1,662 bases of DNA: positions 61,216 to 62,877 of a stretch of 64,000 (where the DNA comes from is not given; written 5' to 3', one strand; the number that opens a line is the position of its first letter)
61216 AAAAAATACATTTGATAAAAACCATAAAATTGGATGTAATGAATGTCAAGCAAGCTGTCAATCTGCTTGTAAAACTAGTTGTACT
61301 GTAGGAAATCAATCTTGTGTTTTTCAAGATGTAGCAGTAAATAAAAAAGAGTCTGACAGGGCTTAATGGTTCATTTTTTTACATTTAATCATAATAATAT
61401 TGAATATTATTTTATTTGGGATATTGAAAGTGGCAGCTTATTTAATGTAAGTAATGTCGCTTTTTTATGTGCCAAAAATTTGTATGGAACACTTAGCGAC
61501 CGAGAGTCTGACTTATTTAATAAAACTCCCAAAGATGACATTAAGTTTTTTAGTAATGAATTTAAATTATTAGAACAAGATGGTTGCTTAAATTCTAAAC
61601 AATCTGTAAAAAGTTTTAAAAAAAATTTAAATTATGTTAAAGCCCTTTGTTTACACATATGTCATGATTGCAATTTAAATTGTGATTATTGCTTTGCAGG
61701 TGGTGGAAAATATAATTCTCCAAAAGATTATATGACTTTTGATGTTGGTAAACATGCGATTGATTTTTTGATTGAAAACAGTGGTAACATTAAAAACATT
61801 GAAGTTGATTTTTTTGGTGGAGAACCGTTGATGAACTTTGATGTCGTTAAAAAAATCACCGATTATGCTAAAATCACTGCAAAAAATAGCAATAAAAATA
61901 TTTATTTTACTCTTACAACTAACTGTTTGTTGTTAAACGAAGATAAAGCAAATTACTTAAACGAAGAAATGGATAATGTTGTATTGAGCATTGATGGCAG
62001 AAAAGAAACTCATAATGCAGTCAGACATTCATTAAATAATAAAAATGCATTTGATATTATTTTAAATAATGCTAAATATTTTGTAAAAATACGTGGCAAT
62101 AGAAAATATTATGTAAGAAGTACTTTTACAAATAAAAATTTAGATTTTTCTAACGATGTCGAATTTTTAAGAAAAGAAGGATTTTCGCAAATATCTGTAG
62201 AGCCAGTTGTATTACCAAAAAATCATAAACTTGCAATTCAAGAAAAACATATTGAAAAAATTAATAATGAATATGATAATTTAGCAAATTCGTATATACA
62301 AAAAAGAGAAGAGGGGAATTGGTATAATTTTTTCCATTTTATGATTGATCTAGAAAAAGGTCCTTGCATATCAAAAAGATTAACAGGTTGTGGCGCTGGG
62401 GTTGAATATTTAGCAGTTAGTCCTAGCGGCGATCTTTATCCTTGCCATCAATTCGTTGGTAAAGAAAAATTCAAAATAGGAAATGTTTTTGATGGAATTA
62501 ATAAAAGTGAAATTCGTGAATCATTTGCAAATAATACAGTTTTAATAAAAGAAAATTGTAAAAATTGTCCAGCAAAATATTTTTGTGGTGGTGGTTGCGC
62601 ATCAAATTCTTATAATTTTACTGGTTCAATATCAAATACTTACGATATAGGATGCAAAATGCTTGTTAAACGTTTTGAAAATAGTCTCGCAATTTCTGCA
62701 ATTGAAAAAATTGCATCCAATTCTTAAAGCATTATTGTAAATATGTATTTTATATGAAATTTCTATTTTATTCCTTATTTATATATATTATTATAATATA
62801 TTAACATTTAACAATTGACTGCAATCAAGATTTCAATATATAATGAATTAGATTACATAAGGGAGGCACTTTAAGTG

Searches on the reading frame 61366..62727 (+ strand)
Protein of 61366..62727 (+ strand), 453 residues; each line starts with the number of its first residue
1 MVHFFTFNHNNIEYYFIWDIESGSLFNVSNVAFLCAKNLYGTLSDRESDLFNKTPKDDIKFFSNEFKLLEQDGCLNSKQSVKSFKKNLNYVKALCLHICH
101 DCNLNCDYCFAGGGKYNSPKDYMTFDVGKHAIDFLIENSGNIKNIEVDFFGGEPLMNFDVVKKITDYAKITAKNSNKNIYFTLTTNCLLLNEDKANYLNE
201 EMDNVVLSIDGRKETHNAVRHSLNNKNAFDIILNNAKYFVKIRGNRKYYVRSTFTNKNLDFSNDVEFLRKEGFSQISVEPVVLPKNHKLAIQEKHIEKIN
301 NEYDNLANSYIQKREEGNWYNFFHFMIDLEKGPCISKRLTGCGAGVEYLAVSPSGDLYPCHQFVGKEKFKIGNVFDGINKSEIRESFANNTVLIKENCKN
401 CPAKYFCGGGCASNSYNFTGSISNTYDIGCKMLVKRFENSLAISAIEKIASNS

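Call 92: search_protein_families(library=pfam, proteins=[window:61366-62727:+], max_evalue=0.001)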
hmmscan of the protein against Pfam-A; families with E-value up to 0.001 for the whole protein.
window:61366-62727:+ (453 aa): 3 families
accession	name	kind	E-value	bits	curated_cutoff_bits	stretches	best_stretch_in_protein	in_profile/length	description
PF04055.27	Radical_SAM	-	1.9e-14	54.6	29.5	1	99-243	4-140/166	Radical SAM superfamily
PF13353.11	Fer4_12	-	2.6e-11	44.4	22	1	95-218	8-122/137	4Fe-4S single cluster domain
PF13186.11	SPASM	-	4e-05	24.3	21.5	1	342-402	1-67/67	Iron-sulfur cluster-binding domain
